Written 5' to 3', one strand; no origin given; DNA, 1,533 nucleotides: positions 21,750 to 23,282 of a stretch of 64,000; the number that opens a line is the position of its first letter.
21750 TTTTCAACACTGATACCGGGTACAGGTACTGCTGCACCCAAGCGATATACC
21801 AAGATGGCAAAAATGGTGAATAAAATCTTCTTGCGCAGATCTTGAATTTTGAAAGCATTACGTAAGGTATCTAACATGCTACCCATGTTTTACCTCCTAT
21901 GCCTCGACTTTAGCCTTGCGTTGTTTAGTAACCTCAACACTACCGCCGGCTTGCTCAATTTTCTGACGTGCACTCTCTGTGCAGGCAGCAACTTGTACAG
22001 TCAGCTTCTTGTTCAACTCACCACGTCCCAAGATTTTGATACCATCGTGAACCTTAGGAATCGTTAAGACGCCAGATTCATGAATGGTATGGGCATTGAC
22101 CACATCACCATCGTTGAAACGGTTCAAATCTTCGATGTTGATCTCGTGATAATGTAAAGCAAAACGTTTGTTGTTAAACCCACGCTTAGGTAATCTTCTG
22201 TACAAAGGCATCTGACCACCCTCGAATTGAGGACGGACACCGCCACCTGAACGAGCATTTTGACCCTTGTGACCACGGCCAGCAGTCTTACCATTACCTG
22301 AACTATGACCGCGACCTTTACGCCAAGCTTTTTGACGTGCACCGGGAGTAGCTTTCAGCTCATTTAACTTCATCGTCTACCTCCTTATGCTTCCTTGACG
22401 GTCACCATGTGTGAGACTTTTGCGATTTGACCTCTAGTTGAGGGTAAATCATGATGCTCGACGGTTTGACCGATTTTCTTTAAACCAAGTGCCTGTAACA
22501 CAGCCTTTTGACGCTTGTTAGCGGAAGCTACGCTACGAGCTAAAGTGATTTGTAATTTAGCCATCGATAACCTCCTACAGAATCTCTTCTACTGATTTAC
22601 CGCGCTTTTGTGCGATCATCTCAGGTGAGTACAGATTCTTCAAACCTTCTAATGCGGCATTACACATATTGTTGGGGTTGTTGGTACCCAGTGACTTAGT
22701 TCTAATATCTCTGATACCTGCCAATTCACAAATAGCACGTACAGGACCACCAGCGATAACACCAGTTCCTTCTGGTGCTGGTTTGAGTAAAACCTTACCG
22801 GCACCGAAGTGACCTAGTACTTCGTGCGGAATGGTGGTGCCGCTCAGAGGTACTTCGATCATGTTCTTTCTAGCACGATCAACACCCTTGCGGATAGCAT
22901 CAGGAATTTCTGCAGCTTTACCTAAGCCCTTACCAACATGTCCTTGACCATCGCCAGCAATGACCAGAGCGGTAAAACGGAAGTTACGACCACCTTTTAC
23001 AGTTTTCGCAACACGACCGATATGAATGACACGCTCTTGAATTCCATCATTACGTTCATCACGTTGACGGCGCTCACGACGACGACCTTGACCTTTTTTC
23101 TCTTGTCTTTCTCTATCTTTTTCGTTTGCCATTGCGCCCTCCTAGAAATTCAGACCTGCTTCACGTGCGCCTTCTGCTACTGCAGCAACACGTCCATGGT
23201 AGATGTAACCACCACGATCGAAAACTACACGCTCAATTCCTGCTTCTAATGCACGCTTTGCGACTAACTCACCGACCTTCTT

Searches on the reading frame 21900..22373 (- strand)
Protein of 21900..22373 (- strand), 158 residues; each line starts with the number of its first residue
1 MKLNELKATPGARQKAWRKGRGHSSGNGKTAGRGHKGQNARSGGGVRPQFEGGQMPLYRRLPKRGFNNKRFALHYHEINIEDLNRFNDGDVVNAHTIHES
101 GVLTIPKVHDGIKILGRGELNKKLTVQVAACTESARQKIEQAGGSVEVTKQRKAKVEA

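Call 4: search_protein_families(library=pfam, proteins=[window:21900-22373:-])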
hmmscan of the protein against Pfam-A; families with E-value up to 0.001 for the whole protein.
window:21900-22373:- (158 aa): 1 family
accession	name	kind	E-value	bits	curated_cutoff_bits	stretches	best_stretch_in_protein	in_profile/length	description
PF00828.25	Ribosomal_L27A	-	1e-18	67.9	21.5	1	78-147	2-72/72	Ribosomal proteins 50S-L15, 50S-L18e, 60S-L27A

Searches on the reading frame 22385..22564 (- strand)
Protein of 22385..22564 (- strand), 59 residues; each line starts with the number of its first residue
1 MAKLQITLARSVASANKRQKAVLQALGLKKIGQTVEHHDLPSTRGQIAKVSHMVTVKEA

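Call 4: search_protein_families(library=pfam, proteins=[window:22388-22564:-])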
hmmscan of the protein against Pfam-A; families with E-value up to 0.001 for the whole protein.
window:22388-22564:- (59 aa): 1 family
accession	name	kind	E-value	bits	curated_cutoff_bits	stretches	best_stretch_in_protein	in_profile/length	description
PF00327.25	Ribosomal_L30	-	1.9e-18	66.5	23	1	4-54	1-51/51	Ribosomal protein L30p/L7e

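Call 5: search_protein_families(library=ncbifam, proteins=[window:22388-22564:-])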
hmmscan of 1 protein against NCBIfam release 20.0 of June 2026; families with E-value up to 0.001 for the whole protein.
window:22388-22564:- (59 aa): 1 family
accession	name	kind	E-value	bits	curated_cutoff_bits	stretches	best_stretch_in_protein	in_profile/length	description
TIGR01308.1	rpmD_bact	equivalog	3.2e-19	68.3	44.65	1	4-58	1-55/55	50S ribosomal protein L30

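Call 6: search_solved_structures(query=window:22388-22564:-, show_alignments=3)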
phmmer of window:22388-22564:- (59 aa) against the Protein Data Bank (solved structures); distinct sequences matched with E-value up to 0.001: 42.
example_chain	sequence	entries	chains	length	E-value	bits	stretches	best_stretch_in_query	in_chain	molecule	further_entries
3j3v_Y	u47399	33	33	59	2.9e-13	52.2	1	1-58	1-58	50S ribosomal protein L30 | 50S ribosomal protein uL30 | Large ribosomal subunit protein uL30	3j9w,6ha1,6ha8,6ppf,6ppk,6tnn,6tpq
4wce_W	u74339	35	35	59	5.1e-13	51.5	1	1-58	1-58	50S ribosomal protein L30 | Large ribosomal subunit protein uL30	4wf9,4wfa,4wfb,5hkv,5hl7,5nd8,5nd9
5njt_w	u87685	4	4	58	1.5e-12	50.1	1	2-58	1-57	50S ribosomal protein L30 | Large ribosomal subunit protein uL30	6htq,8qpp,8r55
6fxc_AX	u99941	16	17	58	2.6e-12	49.3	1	2-58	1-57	50S ribosomal protein L30 | Large ribosomal subunit protein uL30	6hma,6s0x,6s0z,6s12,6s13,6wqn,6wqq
5li0_2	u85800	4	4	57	3.6e-12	48.9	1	2-58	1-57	50S ribosomal protein L30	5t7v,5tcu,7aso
7asp_A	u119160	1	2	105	7.9e-12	47.8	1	2-58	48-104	50S ribosomal protein L33,50S ribosomal protein L30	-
7nhn_3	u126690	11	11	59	2.7e-11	46.2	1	1-58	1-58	50S ribosomal protein L30 | Large ribosomal subunit protein uL30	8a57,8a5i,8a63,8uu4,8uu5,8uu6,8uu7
7jil_Z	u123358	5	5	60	9.7e-11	44.4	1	1-59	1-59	50S ribosomal protein L30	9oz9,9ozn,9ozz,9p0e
6v39_Y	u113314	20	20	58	3.8e-10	42.6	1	3-58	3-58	50S ribosomal protein L30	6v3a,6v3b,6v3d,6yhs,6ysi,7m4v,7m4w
9i5t_2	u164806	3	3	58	1.5e-09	40.7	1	1-57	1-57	Large ribosomal subunit protein uL30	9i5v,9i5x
11bq_y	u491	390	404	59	3.2e-09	39.7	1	4-58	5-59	50S ribosomal protein L30 | Large ribosomal subunit protein uL30 | 50S ribosomal protein L28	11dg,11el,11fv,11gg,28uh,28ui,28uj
10qm_h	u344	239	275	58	4.5e-09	39.3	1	4-58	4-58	50S ribosomal protein L30 | 50S ribosomal protein uL30 | Large ribosomal subunit protein uL30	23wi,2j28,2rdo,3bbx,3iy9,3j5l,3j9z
4v4v_BX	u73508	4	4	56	5.8e-09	38.9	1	4-58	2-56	50S ribosomal protein L30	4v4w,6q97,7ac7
5o60_a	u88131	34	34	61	6.4e-09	38.8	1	1-58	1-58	50S ribosomal protein L30 | Large ribosomal subunit protein uL30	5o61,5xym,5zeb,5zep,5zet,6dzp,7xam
8crx_y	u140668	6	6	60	8.8e-09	38.4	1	1-58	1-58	50S ribosomal protein L30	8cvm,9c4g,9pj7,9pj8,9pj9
9h91_Z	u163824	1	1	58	9.3e-09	38.3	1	1-58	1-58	50S ribosomal protein L30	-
5wdt_Z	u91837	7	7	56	1.5e-08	37.7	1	4-56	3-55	50S ribosomal protein L30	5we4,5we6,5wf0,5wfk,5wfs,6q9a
6dzi_a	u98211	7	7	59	2.6e-08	36.9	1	2-58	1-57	50S ribosomal protein L30 | Large ribosomal subunit protein uL30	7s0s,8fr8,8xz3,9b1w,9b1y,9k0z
4v7p_BZ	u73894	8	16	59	7.3e-08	35.6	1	1-57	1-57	50S ribosomal protein L30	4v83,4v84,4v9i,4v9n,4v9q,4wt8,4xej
10px_13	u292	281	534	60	7.5e-08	35.5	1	1-57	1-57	50S ribosomal protein L30 | PROTEIN (RIBOSOMAL PROTEIN L30) | 50S ribosomal protein L29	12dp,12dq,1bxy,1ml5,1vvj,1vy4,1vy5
7nhk_2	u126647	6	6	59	8.4e-08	35.4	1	1-58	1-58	50S ribosomal protein L30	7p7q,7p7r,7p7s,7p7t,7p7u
1nkw_X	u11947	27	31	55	1.5e-07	34.6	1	5-58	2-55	50S ribosomal protein L30 | ribosomal protein L30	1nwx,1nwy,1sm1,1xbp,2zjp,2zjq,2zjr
4v87_AX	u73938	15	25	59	1.7e-07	34.4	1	3-57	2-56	50S ribosomal protein L30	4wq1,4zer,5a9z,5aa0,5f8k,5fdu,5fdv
5v7q_Z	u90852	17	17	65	3.1e-07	33.6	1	1-58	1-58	50S ribosomal protein L30 | Large ribosomal subunit protein uL30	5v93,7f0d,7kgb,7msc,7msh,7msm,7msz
6o8w_0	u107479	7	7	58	3.6e-07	33.4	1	2-58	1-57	50S ribosomal protein L30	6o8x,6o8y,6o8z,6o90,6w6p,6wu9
7unr_2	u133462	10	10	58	8.4e-07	32.3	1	1-56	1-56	50S ribosomal protein L30 | Large ribosomal subunit protein uL30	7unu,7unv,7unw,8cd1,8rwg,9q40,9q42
6spb_Z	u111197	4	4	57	2.7e-06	30.7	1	3-56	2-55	50S ribosomal protein L30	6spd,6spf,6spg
6ywe_U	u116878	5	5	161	1.7e-05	28.3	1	3-58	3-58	Related to ribosomal protein L30 | 50S ribosomal protein L30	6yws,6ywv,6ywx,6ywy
5myj_B2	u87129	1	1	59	1.7e-05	28.2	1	1-59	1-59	50S ribosomal protein L30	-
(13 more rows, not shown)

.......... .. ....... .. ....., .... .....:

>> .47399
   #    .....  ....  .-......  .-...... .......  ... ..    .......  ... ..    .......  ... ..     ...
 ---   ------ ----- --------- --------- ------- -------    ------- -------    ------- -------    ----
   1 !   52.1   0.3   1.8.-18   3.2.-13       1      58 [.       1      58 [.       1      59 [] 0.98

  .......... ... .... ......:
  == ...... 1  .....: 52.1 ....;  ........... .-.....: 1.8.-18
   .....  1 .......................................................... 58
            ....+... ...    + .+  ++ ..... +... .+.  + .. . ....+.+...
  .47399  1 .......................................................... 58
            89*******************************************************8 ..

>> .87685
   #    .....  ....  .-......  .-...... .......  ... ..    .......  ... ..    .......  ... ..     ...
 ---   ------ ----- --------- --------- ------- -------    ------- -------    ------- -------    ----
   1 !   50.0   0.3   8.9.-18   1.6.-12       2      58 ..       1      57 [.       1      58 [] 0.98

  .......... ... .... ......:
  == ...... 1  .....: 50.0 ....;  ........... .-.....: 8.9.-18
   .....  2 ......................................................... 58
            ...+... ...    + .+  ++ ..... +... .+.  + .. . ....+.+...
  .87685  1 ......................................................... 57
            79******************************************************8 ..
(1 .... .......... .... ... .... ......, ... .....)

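Call 7: find_related_loci(query=window:22388-22564:-, collection=genome_contigs, flank=2000)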
Query window:22388-22564:- (59 aa) in genome_contigs; peptide patterns used: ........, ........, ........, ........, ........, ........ (x = any residue, [..] = any of these).
599 stretches matched a pattern (row limit reached: there are more); 297 encode a relative of the query (tblastn E <= 1e-3); the best 80 are kept; 80 distinct loci.
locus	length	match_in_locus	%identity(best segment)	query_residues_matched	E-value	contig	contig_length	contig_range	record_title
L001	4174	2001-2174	57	1-58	3e-18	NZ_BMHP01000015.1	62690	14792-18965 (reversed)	Paenibacillus nasutitermitis strain CGMCC 1.15178 sequence15, whole genome shotgun sequence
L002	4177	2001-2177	58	1-59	4e-18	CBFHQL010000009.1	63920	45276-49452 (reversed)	MAG: Flavobacteriaceae bacterium isolate AGTU_55_bin_52_permissive genome assembly, contig: AGTU_55_bin_52_permissive_c9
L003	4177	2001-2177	58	1-59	4e-18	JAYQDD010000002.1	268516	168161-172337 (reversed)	MAG: Formosa sp. isolate 139584_S185_concoct_bins.tsv.205 NODE_2_length_268516_cov_8.480874, whole genome shotgun sequen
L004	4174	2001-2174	60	1-58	8e-18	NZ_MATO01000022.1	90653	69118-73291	Caryophanon latum strain DSM 14151 DSM_14151_R1_001_contig_29, whole genome shotgun sequence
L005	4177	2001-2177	56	1-59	1e-17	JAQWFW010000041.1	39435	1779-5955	MAG: Flavobacteriaceae bacterium isolate cluster1_bin.107 k141_260707, whole genome shotgun sequence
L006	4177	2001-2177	53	1-59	3e-17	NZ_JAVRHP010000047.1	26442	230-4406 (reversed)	Autumnicola edwardsiae strain F297 47, whole genome shotgun sequence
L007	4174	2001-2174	55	1-58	3e-17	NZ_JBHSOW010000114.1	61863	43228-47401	Paenibacillus solisilvae strain CGMCC 1.16619 platanus_K_17_124_114, whole genome shotgun sequence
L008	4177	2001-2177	51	1-59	4e-17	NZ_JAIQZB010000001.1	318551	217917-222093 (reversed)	Salegentibacter lacus strain LM13S 1, whole genome shotgun sequence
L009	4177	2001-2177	54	1-59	7e-17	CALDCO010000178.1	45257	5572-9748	MAG: uncultured Flavobacteriaceae bacterium isolate R1_Bin_Bin_212_sub genome assembly, contig: c_000001150323, whole ge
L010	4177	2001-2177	51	1-59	9e-17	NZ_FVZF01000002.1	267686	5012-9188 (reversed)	Salegentibacter salarius strain DSM 23401, whole genome shotgun sequence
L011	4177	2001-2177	51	1-59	9e-17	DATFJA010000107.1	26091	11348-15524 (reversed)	MAG TPA_asm: Salegentibacter sp. isolate SMAG_U9132 k141_441490, whole genome shotgun sequence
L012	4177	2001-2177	51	1-59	9e-17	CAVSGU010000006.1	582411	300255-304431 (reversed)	MAG: uncultured Flavobacteriaceae bacterium isolate MFD05684.bin.1.46 genome assembly, contig: contig_55835, whole genom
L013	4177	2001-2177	51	1-59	9e-17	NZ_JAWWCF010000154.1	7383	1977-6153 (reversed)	MAG: Lishizhenia sp. isolate HN17.bin.3 k141_1236018_length_7383_cov_8.9890, whole genome shotgun sequence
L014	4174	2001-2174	53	1-58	1e-16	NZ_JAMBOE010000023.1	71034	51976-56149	Paenibacillus macerans strain MER 50.2 NODE_23_, whole genome shotgun sequence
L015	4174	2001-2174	55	1-58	1e-16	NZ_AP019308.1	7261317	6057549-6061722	Paenibacillus baekrokdamisoli strain KCTC 33723 chromosome, complete genome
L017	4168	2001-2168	59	3-58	1e-16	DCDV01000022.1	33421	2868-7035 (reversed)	MAG TPA_asm: Mageeibacillus sp. UBA1046 UBA1046_contig_12199, whole genome shotgun sequence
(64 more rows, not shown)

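Call 9: list_cluster_members(proteins=[window:22388-22564:-, window:20576-21886:-])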
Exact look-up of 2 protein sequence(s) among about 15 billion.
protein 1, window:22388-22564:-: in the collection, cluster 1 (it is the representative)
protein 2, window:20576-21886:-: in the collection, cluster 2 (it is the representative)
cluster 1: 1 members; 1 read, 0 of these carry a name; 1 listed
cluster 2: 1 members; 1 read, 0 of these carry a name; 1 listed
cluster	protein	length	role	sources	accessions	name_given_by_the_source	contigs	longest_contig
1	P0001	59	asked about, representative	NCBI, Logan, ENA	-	-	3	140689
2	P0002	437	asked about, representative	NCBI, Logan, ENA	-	-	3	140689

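Call 12: find_encoding_contigs(protein=window:22385-22564:-, flank=3000, max_places=6)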
Protein window:22385-22564:- (59 aa): 5 contigs read that carry it; 2 places shown.
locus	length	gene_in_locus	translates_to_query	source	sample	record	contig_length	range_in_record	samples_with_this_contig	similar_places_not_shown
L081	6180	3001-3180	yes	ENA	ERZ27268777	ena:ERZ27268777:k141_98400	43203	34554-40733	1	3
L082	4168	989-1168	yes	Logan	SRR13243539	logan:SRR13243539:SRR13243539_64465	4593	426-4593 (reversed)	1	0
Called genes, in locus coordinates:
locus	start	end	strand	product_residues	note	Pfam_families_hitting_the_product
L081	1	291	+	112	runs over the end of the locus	PF00467:KOW, PF17136:ribosomal_L24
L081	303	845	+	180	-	PF00281:Ribosomal_L5, PF00673:Ribosomal_L5_C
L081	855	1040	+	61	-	PF00253:Ribosomal_S14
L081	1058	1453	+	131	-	PF00410:Ribosomal_S8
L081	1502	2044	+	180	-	PF00347:Ribosomal_L6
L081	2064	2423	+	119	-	PF00861:Ribosomal_L18p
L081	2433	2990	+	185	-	PF00333:Ribosomal_S5, PF03719:Ribosomal_S5_C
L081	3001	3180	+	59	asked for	PF00327:Ribosomal_L30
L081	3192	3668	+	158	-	PF00828:Ribosomal_L27A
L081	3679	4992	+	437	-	PF00344:SecY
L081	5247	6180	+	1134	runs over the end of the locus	?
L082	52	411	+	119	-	PF00861:Ribosomal_L18p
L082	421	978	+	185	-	PF00333:Ribosomal_S5, PF03719:Ribosomal_S5_C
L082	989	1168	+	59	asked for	PF00327:Ribosomal_L30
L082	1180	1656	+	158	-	PF00828:Ribosomal_L27A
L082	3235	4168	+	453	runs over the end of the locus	?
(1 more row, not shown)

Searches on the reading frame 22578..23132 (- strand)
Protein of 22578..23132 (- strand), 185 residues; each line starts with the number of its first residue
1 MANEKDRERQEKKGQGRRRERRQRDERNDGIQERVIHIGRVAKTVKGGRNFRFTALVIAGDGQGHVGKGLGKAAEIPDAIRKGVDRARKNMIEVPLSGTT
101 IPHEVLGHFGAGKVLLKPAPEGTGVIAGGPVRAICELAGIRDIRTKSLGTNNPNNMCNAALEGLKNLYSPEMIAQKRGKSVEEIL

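Call 4: search_protein_families(library=pfam, proteins=[window:22578-23132:-])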
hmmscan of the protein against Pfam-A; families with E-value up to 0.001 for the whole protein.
window:22578-23132:- (185 aa): 2 families
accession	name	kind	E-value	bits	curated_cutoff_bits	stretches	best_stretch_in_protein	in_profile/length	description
PF03719.21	Ribosomal_S5_C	-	4e-32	109.9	21.5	1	107-177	1-71/71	Ribosomal protein S5, C-terminal domain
PF00333.26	Ribosomal_S5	-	3.9e-27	94.5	27.1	1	32-95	2-65/65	Ribosomal protein S5, N-terminal domain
